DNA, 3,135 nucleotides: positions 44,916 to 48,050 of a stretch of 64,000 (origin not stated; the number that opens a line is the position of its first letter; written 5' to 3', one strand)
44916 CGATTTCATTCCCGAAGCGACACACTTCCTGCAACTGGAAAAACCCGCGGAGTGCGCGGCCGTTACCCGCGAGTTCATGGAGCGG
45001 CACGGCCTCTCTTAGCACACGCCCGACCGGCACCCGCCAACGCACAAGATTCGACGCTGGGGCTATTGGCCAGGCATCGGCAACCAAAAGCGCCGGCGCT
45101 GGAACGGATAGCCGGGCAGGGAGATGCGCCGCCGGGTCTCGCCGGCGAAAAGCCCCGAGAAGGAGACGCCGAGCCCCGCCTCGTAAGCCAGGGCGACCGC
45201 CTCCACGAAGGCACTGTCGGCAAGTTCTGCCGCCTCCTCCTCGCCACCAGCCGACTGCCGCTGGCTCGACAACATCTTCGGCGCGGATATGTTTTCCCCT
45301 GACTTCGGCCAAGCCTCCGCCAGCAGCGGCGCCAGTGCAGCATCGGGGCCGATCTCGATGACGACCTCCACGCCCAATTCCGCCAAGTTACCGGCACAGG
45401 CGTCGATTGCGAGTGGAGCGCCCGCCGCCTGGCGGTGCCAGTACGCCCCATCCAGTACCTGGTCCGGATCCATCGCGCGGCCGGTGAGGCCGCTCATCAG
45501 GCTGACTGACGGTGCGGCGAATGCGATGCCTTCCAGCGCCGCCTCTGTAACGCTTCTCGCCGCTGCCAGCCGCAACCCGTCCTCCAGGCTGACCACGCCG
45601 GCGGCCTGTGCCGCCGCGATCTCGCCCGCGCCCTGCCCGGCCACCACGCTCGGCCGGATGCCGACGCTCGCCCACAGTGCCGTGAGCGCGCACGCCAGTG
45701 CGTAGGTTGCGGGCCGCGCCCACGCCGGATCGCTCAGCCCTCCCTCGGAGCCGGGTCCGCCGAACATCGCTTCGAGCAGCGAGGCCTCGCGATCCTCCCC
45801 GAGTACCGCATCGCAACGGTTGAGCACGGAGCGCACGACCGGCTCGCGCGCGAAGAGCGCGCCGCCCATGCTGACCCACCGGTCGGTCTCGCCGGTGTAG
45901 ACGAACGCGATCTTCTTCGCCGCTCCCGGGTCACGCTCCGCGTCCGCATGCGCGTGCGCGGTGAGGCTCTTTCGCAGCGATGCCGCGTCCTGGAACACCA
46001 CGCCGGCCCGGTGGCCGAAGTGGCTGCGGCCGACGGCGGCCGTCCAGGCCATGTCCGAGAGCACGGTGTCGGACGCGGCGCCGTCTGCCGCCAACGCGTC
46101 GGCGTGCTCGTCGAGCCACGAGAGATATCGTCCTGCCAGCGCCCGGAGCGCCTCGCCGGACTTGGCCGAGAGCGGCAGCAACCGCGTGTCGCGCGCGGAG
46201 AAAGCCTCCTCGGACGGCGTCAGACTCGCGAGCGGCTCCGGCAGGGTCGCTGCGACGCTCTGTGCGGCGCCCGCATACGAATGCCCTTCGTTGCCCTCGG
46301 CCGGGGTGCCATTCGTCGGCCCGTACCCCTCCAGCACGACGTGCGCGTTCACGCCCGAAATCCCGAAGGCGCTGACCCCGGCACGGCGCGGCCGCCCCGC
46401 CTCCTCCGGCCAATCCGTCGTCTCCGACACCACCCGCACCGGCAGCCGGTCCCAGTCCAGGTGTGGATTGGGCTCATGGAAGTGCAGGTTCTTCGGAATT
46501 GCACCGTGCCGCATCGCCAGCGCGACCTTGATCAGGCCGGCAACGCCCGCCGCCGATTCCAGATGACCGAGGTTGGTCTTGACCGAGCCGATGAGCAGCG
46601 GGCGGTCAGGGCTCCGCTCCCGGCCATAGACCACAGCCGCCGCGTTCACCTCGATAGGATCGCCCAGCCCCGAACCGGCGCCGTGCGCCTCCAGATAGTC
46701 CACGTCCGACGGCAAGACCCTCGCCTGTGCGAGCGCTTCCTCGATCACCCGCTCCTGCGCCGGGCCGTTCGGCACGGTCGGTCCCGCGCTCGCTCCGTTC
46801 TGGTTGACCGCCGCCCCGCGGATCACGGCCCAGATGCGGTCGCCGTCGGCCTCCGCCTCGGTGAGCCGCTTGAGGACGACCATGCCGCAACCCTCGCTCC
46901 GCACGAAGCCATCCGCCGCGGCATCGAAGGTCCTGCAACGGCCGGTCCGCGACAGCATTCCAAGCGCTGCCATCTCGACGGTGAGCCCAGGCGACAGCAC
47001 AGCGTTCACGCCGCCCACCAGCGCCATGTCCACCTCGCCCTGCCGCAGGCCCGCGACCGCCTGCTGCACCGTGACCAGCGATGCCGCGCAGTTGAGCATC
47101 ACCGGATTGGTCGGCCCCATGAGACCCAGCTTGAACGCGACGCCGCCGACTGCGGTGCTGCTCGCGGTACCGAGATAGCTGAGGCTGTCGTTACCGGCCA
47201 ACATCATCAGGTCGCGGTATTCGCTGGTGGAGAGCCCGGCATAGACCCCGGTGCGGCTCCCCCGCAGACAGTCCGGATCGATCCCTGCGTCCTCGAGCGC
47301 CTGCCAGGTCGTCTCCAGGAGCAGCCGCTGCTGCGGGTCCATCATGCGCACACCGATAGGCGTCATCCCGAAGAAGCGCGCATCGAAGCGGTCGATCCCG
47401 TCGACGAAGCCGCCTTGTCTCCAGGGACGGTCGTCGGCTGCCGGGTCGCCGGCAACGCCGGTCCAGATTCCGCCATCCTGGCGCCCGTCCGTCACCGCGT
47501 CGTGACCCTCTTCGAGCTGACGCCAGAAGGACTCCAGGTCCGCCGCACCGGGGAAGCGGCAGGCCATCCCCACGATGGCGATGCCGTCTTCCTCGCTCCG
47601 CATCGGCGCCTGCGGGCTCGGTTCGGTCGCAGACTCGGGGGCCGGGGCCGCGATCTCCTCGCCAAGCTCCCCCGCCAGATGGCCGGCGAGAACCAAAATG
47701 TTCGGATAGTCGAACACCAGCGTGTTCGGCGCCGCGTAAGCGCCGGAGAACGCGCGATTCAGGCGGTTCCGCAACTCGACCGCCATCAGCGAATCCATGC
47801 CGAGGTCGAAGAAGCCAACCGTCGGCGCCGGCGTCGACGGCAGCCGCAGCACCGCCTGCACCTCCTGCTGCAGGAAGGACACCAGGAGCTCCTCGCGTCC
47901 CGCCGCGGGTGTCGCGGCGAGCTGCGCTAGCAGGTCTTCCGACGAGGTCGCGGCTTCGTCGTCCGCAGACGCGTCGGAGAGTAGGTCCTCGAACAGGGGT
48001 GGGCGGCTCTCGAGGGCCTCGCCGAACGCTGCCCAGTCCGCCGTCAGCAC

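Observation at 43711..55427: Orphan polyketide locus: a KS-AT-DH-cMT-ER-KR-ACP-KS-AT0 megasynthase with a trans carrier protein and an atypical hydrolase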

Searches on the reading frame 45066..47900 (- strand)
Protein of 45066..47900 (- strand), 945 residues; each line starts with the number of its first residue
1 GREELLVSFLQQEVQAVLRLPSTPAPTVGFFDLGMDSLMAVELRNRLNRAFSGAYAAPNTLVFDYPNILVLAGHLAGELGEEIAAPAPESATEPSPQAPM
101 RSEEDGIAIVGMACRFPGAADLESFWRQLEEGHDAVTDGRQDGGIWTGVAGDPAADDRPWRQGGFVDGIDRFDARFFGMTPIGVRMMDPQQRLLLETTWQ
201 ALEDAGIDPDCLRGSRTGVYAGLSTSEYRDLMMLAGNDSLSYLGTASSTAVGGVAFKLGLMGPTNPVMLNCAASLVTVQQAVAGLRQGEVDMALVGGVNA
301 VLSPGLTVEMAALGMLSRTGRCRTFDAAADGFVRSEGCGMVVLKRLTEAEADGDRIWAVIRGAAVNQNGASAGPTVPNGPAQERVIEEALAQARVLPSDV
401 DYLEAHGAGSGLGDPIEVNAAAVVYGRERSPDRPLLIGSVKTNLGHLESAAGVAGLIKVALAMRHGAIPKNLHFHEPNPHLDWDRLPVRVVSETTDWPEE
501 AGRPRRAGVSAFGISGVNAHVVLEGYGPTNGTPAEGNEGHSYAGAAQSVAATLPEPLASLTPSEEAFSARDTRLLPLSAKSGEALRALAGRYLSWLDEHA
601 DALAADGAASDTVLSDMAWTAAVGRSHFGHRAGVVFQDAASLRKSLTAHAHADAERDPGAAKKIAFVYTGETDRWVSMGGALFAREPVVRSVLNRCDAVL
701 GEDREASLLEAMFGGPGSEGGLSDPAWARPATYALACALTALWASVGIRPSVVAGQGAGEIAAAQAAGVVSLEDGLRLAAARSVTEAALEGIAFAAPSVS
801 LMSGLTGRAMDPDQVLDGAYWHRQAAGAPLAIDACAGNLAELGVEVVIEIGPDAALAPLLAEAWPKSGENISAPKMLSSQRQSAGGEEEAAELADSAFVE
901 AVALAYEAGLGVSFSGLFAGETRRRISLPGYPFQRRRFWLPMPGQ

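Call 9: find_homologous_proteins(query=window:45066-47591:-, max_evalue=1e-30)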
Query seq(842 aa) (842 aa): 7937 proteins with E <= 1e-30 among 8000 candidates; the best 120 are listed.
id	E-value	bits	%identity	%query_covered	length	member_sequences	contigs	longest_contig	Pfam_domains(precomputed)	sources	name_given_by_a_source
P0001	0.0e+0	1393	77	100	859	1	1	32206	PF22336.3,PF00109.33,PF22621.3,PF02801.29,PF16197.12,PF00698.27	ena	-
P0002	0.0e+0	1343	75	100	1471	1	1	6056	PF08659.17,PF22336.3,PF00109.33,PF22621.3,PF00550.32,PF13561.13,PF16197.12,PF00698.27,PF00107.33,PF02826.26,PF00106.32,PF02801.29,PF13602.13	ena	-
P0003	0.0e+0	1322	73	100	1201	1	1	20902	PF08659.17,PF22336.3,PF00109.33,PF22621.3,PF00550.32,PF13561.13,PF02801.29,PF16197.12,PF00698.27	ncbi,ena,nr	ncbi:MAG: beta-ketoacyl synthase N-terminal-like domain-containing protein [Rhodospirillales bacteri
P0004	0.0e+0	1218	68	100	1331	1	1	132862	PF08659.17,PF22336.3,PF00109.33,PF22621.3,PF00550.32,PF13561.13,PF00106.32,PF02801.29,PF16197.12,PF13602.13,PF00698.27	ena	-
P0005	0.0e+0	1202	69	99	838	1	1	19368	PF22336.3,PF00109.33,PF22621.3,PF02801.29,PF16197.12,PF00698.27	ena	-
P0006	0.0e+0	1201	67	99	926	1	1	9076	PF22336.3,PF00109.33,PF22621.3,PF00550.32,PF02801.29,PF16197.12,PF00698.27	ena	-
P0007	0.0e+0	1183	70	96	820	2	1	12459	PF00109.33,PF22621.3,PF02801.29,PF16197.12,PF00698.27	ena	-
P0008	0.0e+0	1173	67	100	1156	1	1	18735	PF08659.17,PF22336.3,PF00109.33,PF22621.3,PF00550.32,PF02801.29,PF16197.12,PF00698.27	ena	-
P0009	0.0e+0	1168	66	99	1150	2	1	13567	PF08659.17,PF22336.3,PF00109.33,PF22621.3,PF00550.32,PF02801.29,PF16197.12,PF00698.27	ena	-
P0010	0.0e+0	1166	67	99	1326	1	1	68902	PF08659.17,PF22336.3,PF00109.33,PF22621.3,PF00550.32,PF13561.13,PF00106.32,PF02801.29,PF16197.12,PF13602.13,PF00698.27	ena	-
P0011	0.0e+0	1146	66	100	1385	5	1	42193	PF08659.17,PF22336.3,PF00109.33,PF22621.3,PF00550.32,PF13561.13,PF16197.12,PF00698.27,PF00107.33,PF00106.32,PF02801.29,PF13602.13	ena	-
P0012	0.0e+0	1142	66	99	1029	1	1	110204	PF22336.3,PF00109.33,PF22621.3,PF00550.32,PF02801.29,PF16197.12,PF00698.27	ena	-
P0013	0.0e+0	1135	65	99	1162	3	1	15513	PF08659.17,PF22336.3,PF00109.33,PF22621.3,PF00550.32,PF02801.29,PF16197.12,PF00698.27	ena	-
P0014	0.0e+0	1130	66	99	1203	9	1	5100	PF08659.17,PF22336.3,PF00109.33,PF22621.3,PF00550.32,PF13561.13,PF00106.32,PF02801.29,PF16197.12,PF00698.27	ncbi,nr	ncbi:MAG: SDR family NAD(P)-dependent oxidoreductase [Gemmatimonadota bacterium]|nr:SDR family NAD(P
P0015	0.0e+0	1130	66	99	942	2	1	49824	PF22336.3,PF00109.33,PF22621.3,PF00550.32,PF02801.29,PF16197.12,PF00698.27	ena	-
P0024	0.0e+0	1065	61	99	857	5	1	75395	PF22336.3,PF00109.33,PF22621.3,PF02801.29,PF16197.12,PF00698.27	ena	-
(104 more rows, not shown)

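Call 43: search_solved_structures(query=window:45066-47591:-, max_evalue=1e-20)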
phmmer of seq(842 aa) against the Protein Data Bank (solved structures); distinct sequences matched with E-value up to 1e-20: 114 (the best 60 are shown).
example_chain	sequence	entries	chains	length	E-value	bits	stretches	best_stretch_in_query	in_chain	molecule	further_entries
7zma_A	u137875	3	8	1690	3.1e-182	611.3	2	4-427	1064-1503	Putative polyketide synthase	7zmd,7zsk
4mz0_A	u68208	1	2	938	2.1e-167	562.3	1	2-680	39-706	CurL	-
2hg4_A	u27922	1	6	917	2.8e-144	485.8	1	3-422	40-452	6-Deoxyerythronolide B Synthase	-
2qo3_A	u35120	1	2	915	2.7e-134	452.8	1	2-422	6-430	EryAII Erythromycin polyketide synthase modules 3 and 4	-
6c9u_A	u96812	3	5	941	3.3e-134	452.5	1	2-422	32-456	6-deoxyerythronolide-B synthase EryA2, modules 3 and 4 | EryAII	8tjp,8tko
7m7i_B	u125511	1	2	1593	8.8e-133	447.8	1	3-422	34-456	EryAI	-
7m7j_B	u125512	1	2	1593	8.9e-133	447.8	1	3-422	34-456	EryAI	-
8tpw_A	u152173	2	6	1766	1.6e-131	443.6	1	2-421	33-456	EryAII,EryAII,EryAII,EryAII,6-deoxyerythronolide-B synthase EryA3, modules 5 and 6 | EryAII,EryAII,EryAII,6-deoxyerythronolide-B synthase EryA3, modules 5 and 6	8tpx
7m7f_B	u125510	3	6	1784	1.7e-130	440.2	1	3-422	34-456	EryAI,6-deoxyerythronolide-B synthase EryA3, modules 5 and 6 chimera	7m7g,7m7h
8tjn_B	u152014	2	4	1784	2.3e-130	439.8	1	3-422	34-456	EryAI,6-deoxyerythronolide-B synthase EryA3, modules 5 and 6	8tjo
7m7e_B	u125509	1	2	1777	2.5e-130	439.7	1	2-422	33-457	6-deoxyerythronolide-B synthase EryA2, modules 3 and 4,EryAI,6-deoxyerythronolide-B syntha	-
7s6b_A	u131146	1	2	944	4.9e-130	438.7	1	3-427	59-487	Polyketide synthase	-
9pat_A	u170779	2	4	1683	3.1e-129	436.1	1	3-422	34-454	6-deoxyerythronolide-B synthase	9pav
9pat_C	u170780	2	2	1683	3.1e-129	436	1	3-422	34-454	6-deoxyerythronolide-B synthase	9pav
9pc6_A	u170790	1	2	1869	3.7e-129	435.8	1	3-422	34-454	6-deoxyerythronolide-B synthase,RifR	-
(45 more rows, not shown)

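Call 73: search_protein_families(library=ncbifam, proteins=[window:45066-47900:-], max_evalue=0.001)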
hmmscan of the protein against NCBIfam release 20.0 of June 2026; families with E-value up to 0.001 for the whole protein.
window:45066-47900:- (945 aa): 22 families
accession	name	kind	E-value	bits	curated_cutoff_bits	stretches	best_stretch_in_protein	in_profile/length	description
NF045894.1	PKS_plus_SDR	equivalog_domain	1.4e-252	841.5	1740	3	106-783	2-650/1515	type I polyketide synthase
NF040607.1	mycolic_Pks13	equivalog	6.9e-174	580.7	2100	1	59-783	58-780/1680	polyketide synthase Pks13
NF041183.1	Pks2_ls1_myc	equivalog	8.6e-136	454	2400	1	107-807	4-676/2086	sulfolipid-1 biosynthesis phthioceranic/hydroxyphthioceranic acid synthase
TIGR02813.1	omega_3_PfaA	subfamily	1.3e-73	247.6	1010.1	2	244-788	179-713/2582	polyketide-type polyunsaturated fatty acid synthase PfaA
NF053555.1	prodigi_MBC_PigJ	equivalog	6.7e-44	150.3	900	1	250-524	492-757/759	prodigiosin MBC biosynthesis protein PigJ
TIGR03150.1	fabF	equivalog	5.8e-41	140.5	493.75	1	171-490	53-382/407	beta-ketoacyl-ACP synthase II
NF004970.0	PRK06333.1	subfamily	3.1e-37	128.4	525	1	235-526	134-422/424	beta-ketoacyl-ACP synthase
NF005589.0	PRK07314.1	subfamily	1.5e-36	126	387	1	168-523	56-409/413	beta-ketoacyl-ACP synthase II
NF005490.0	PRK07103.1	equivalog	3.5e-32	112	445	1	247-524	145-411/414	polyketide beta-ketoacyl:acyl carrier protein synthase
NF058662.1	cispenta_AmcF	equivalog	9.3e-31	107.1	325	1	186-482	57-335/369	cispentacin biosynthesis acyltransferase subunit AmcF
NF004618.0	PRK05952.1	equivalog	1.9e-25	89.6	455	1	239-483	115-352/384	beta-ketoacyl-ACP synthase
NF006587.0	PRK09116.1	equivalog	1.9e-25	89.5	470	1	184-480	67-369/408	beta-ketoacyl-ACP synthase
NF005076.0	PRK06501.1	equivalog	3.5e-25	88.8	629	1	266-488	168-394/425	beta-ketoacyl-ACP synthase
NF005935.0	PRK07967.1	equivalog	6e-25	87.9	630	1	200-524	81-402/406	beta-ketoacyl-ACP synthase I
NF006274.0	PRK08439.1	equivalog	5.7e-24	84.6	621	1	179-489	61-378/406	beta-ketoacyl-ACP synthase II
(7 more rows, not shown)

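Call 79: find_encoding_contigs(protein=P0001, flank=10000, max_places=2)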
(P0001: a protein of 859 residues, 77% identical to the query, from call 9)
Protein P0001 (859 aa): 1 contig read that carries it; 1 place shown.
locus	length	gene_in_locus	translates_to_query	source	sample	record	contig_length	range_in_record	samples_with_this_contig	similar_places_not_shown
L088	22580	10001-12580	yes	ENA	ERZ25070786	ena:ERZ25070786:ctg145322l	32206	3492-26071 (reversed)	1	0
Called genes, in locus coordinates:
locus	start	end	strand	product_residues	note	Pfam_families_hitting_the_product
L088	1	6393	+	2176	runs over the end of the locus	PF00109:ketoacyl-synt, PF02801:Ketoacyl-synt_C, PF16197:KAsynt_C_assoc, PF22336:RhiE-like_linker, PF22621:CurL-like_PKS_C, PF00698:Acyl_transf_1, PF21089:PKS_DH_N, PF14765:PS-DH, +6 more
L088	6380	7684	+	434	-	PF00106:adh_short, PF08659:KR, PF13561:adh_short_C2, PF00550:PP-binding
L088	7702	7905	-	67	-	-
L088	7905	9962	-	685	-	PF14236:DruA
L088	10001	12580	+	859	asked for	PF00109:ketoacyl-synt, PF02801:Ketoacyl-synt_C, PF16197:KAsynt_C_assoc, PF22336:RhiE-like_linker, PF22621:CurL-like_PKS_C, PF00698:Acyl_transf_1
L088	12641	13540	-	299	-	PF12697:Abhydrolase_6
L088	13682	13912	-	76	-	PF00550:PP-binding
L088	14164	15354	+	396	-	PF00355:Rieske, PF00848:Ring_hydroxyl_A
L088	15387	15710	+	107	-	-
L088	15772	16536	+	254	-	PF02358:Trehalose_PPase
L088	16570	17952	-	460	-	PF00982:Glyco_transf_20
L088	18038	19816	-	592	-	PF19291:TREH_N, PF00723:Glyco_hydro_15, PF22422:MGH1-like_GH (faint)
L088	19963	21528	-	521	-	PF00920:ILVD_EDD_N, PF24877:ILV_EDD_C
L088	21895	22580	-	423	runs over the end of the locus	PF13424:TPR_12 (weak), PF13432:TPR_16, PF14559:TPR_19, PF13424:TPR_12, PF07719:TPR_2 (weak), PF13414:TPR_11, PF13432:TPR_16, PF13759:2OG-FeII_Oxy_5, +10 more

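Call 80: find_encoding_contigs(protein=P0024, flank=10000, max_places=2)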
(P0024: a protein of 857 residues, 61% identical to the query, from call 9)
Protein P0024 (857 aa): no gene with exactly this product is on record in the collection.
